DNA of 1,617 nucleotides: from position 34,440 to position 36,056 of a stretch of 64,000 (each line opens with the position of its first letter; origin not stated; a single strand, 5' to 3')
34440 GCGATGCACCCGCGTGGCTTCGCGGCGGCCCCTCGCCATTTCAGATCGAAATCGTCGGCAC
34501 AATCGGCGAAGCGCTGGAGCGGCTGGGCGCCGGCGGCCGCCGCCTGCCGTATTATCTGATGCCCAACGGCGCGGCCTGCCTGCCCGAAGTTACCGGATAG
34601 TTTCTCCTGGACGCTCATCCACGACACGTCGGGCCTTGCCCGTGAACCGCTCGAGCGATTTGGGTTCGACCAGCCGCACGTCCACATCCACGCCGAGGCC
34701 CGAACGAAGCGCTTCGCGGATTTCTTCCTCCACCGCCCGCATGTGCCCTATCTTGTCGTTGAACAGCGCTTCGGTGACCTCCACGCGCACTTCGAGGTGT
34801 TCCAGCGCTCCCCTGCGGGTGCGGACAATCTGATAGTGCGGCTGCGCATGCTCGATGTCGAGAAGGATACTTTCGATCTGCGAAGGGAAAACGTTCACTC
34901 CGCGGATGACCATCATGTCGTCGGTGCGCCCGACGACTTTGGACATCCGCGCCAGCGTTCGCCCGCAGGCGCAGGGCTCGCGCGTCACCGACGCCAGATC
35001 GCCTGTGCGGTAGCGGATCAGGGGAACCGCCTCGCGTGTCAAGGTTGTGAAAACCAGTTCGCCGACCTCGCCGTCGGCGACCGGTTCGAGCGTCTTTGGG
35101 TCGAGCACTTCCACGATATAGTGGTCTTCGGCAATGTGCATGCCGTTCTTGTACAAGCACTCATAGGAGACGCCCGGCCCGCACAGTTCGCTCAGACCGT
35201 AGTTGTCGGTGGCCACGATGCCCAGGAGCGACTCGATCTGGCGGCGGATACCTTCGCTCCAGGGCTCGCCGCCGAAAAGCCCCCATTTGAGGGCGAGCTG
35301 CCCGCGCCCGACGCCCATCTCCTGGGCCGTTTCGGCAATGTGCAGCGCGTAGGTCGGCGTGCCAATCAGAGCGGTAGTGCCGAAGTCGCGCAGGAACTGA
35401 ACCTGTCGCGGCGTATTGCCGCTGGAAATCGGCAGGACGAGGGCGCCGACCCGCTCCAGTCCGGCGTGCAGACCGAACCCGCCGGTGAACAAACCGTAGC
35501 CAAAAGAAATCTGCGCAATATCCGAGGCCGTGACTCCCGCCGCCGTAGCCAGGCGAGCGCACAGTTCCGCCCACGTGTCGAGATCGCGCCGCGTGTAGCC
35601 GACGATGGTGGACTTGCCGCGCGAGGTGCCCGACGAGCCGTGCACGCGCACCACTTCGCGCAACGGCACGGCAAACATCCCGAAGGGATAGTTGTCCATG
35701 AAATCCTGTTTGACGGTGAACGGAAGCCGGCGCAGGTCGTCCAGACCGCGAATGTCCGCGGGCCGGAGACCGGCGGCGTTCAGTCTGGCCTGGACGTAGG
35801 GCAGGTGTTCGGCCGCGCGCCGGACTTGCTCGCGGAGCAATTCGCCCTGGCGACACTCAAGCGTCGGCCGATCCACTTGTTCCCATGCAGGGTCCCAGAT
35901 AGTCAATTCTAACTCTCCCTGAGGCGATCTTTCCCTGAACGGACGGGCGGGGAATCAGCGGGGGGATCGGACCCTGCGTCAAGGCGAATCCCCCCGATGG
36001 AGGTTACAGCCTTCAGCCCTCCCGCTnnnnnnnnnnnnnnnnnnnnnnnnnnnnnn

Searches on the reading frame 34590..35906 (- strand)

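Call 5: search_protein_families(library=pfam, proteins=[window:34590-35906:-], max_evalue=0.001)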
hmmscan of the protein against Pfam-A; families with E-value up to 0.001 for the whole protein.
window:34590-35906:- (438 aa): 3 families
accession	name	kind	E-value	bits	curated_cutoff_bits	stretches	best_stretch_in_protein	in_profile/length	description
PF14535.12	AMP-binding_C_2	-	2e-31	108.6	25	1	336-432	1-96/96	AMP-binding enzyme C-terminal domain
PF00501.34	AMP-binding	-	1.4e-10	41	29.9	1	154-286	232-374/384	AMP-binding enzyme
PF04443.18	LuxE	-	0.00011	21.6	24.9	1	250-331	295-377/391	Acyl-protein synthetase, LuxE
